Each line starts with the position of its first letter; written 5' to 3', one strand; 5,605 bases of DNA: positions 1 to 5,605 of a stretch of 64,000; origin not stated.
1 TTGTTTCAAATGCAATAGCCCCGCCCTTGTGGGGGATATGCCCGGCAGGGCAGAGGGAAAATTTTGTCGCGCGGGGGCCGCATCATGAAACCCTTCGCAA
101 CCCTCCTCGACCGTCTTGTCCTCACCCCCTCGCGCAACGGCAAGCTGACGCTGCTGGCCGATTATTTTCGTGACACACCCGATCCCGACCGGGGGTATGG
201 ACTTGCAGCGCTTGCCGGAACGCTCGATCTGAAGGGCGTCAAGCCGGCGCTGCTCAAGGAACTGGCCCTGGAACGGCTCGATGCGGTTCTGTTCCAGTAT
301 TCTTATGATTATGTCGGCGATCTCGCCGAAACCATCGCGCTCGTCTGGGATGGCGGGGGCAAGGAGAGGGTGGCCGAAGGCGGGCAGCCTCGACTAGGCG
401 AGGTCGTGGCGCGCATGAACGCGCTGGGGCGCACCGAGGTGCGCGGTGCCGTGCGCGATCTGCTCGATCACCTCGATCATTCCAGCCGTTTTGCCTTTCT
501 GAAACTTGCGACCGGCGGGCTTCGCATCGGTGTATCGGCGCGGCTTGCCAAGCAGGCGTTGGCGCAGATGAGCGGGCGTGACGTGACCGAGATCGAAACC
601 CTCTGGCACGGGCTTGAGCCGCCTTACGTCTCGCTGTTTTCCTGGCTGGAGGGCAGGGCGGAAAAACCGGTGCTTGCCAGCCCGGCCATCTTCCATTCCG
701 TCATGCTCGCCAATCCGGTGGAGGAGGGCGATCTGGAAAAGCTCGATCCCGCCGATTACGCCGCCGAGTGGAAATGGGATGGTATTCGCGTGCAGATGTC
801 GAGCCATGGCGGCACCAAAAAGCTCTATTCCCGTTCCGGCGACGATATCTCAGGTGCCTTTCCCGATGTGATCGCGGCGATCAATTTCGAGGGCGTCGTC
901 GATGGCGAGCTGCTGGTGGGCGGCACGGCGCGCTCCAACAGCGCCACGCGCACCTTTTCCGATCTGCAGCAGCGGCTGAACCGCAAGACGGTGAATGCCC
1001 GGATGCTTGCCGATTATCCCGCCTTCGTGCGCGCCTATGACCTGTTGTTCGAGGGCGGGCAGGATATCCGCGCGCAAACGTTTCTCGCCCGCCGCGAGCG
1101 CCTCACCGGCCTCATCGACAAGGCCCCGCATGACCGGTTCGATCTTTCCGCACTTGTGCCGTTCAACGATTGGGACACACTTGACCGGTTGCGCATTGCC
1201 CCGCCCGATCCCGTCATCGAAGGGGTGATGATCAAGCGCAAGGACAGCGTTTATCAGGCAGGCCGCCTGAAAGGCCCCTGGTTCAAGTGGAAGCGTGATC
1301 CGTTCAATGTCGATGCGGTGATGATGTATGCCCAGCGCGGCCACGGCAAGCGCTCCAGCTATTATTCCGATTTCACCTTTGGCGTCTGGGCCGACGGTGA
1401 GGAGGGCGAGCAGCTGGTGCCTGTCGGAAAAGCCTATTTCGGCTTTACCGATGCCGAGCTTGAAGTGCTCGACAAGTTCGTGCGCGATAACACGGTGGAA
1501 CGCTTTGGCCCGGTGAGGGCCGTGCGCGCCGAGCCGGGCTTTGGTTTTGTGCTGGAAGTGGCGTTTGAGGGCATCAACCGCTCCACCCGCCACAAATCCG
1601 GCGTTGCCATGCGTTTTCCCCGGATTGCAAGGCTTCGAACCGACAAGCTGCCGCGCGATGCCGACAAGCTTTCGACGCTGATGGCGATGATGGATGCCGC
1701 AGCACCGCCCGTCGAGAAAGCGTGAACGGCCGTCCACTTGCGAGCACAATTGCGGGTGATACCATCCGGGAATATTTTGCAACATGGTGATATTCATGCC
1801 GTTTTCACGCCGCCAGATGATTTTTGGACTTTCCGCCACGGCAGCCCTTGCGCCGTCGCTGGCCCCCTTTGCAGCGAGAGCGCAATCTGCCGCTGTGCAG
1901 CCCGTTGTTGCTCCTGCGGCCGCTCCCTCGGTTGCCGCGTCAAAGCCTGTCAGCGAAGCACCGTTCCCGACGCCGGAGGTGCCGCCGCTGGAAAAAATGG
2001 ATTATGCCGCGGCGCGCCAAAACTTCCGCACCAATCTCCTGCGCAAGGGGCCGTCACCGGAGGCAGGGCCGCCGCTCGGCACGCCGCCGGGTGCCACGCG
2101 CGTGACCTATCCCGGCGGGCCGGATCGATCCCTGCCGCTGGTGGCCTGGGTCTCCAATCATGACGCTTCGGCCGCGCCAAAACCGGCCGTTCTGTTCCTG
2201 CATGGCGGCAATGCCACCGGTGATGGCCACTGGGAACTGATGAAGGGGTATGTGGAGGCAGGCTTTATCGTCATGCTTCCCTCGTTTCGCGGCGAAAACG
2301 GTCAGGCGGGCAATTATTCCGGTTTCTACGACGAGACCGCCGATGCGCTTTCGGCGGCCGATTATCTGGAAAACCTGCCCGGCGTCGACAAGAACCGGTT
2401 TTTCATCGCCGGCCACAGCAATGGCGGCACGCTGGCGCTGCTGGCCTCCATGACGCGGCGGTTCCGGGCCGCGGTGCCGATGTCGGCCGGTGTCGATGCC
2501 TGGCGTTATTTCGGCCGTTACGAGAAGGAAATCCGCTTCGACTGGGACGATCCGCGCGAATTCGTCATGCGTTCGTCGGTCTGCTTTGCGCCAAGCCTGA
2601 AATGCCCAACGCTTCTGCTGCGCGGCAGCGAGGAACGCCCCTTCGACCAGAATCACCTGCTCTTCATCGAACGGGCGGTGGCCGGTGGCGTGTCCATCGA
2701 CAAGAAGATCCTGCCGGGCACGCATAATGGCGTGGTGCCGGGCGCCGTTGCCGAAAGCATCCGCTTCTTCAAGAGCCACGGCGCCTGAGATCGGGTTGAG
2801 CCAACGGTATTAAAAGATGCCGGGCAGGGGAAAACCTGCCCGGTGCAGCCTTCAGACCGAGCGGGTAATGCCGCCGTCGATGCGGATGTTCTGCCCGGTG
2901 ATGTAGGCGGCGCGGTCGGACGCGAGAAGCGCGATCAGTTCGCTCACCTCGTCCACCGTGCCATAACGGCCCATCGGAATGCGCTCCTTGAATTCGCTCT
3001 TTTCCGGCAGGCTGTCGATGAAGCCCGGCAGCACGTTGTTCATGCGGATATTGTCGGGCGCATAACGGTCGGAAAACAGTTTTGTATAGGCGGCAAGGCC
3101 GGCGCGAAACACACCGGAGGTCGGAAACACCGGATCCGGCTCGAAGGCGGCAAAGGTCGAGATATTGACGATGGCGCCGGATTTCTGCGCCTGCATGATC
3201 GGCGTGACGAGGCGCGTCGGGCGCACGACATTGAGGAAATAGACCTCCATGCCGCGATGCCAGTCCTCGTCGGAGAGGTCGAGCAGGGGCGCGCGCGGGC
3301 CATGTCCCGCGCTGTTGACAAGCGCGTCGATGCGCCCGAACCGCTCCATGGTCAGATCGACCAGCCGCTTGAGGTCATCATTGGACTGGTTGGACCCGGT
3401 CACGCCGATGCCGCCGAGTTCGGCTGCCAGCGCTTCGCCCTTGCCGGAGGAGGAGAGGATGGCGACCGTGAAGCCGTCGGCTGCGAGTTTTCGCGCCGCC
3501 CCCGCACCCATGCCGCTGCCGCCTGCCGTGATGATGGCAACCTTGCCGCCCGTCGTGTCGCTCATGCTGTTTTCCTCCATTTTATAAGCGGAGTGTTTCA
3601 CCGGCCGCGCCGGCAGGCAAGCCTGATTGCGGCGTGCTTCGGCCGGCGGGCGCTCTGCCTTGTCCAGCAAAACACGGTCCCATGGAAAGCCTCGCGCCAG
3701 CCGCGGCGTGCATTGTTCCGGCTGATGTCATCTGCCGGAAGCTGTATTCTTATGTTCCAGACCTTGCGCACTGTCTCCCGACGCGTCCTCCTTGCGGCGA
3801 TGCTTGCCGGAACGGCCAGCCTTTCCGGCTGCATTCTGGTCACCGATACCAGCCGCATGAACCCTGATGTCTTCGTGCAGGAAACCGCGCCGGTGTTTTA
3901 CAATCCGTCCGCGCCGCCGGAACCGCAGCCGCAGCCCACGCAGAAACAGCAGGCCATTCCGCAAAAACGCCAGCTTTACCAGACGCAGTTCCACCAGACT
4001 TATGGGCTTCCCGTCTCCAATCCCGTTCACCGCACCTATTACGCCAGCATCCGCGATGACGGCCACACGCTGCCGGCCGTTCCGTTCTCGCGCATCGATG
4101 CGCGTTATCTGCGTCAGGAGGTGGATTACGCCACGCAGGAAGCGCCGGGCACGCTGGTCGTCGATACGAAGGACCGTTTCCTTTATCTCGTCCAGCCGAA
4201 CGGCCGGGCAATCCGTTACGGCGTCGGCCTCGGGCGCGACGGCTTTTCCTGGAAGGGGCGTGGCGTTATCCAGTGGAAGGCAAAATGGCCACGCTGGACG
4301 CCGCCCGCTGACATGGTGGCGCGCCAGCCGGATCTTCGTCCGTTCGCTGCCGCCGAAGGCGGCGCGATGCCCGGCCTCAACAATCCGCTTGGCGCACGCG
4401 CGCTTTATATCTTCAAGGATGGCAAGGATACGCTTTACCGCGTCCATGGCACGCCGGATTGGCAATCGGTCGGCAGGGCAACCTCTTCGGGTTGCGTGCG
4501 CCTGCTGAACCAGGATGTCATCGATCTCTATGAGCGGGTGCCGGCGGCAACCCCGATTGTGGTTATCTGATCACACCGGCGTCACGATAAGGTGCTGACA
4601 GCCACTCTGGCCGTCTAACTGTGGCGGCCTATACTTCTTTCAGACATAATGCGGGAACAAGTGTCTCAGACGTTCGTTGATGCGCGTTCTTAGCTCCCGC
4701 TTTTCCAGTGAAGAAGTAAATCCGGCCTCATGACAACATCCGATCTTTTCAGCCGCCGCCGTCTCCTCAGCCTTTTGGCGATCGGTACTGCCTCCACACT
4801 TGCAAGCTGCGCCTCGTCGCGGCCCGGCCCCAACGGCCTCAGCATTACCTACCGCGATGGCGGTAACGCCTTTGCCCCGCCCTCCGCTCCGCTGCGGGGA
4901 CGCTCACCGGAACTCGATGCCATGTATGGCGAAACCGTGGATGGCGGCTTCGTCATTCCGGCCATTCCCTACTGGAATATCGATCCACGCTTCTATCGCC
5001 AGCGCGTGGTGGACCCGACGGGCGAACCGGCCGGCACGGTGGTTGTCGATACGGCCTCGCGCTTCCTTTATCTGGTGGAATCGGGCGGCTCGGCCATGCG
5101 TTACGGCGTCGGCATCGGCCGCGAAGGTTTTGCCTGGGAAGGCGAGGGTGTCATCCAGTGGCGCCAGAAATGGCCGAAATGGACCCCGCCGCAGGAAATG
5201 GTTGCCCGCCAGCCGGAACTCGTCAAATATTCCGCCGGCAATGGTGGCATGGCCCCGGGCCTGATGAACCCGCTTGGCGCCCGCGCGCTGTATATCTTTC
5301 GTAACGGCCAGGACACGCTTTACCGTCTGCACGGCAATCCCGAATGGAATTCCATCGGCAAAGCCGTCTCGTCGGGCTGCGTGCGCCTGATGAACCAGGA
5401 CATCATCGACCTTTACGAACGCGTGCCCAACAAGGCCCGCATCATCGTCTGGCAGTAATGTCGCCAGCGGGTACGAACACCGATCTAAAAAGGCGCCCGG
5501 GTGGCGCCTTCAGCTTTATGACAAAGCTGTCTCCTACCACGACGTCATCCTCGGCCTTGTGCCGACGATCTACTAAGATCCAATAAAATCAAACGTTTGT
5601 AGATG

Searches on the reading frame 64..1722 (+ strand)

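Call 71: search_protein_families(library=pfam, proteins=[window:64-1722:+], max_evalue=0.0001)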
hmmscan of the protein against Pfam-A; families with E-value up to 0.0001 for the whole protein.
window:64-1722:+ (553 aa): 2 families
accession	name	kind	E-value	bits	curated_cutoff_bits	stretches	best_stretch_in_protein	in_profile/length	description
PF01068.26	DNA_ligase_A_M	-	2.6e-27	96.3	26.2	1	214-410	2-204/204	ATP dependent DNA ligase domain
PF04679.21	DNA_ligase_A_C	-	3.5e-10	40.6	27.5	1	431-528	2-94/94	ATP dependent DNA ligase C terminal region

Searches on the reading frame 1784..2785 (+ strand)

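Call 71: search_protein_families(library=pfam, proteins=[window:1784-2785:+], max_evalue=0.0001)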
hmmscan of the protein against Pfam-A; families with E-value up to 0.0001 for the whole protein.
window:1784-2785:+ (334 aa): 6 families
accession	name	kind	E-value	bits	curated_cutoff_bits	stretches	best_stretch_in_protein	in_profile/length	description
PF00326.27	Peptidase_S9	-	1.9e-11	44.3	22.6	1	157-283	11-154/213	Prolyl oligopeptidase family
PF05448.18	AXE1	-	2e-08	33.8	21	0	186-232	158-205/321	Acetyl xylan esterase (AXE1)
PF02129.25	Peptidase_S15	-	1.2e-07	32.1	23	1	143-243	46-137/262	X-Pro dipeptidyl-peptidase (S15 family)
PF12146.15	Hydrolase_4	-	6e-06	26.2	27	1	131-237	2-111/239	Serine aminopeptidase, S33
PF00561.26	Abhydrolase_1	-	2.7e-05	24.4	25.8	0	134-235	1-102/245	alpha/beta hydrolase fold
PF07859.19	Abhydrolase_3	-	9.3e-05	22.7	25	0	181-225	48-92/210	alpha/beta hydrolase fold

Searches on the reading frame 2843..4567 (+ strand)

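Call 71: search_protein_families(library=pfam, proteins=[window:2843-4567:+], max_evalue=0.0001)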
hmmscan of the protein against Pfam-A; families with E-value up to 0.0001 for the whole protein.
window:2843-4567:+ (575 aa): 1 family
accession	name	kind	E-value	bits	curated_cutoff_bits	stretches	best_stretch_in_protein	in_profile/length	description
PF03734.19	YkuD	-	1.4e-20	74.8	23.4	1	437-574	3-146/146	L,D-transpeptidase catalytic domain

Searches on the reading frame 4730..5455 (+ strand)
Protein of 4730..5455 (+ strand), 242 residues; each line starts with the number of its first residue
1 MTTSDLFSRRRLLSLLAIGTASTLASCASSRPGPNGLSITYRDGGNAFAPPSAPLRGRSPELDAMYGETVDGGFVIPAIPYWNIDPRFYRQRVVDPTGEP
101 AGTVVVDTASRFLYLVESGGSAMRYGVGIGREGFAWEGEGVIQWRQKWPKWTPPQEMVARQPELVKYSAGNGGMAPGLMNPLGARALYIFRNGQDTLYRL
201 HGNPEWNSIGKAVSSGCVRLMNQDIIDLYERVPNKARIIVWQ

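Call 71: search_protein_families(library=pfam, proteins=[window:4730-5455:+], max_evalue=0.0001)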
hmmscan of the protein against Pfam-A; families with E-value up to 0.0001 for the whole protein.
window:4730-5455:+ (242 aa): 1 family
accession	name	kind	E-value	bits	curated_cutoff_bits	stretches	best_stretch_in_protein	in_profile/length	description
PF03734.19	YkuD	-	1.8e-20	74.4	23.4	1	103-240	3-146/146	L,D-transpeptidase catalytic domain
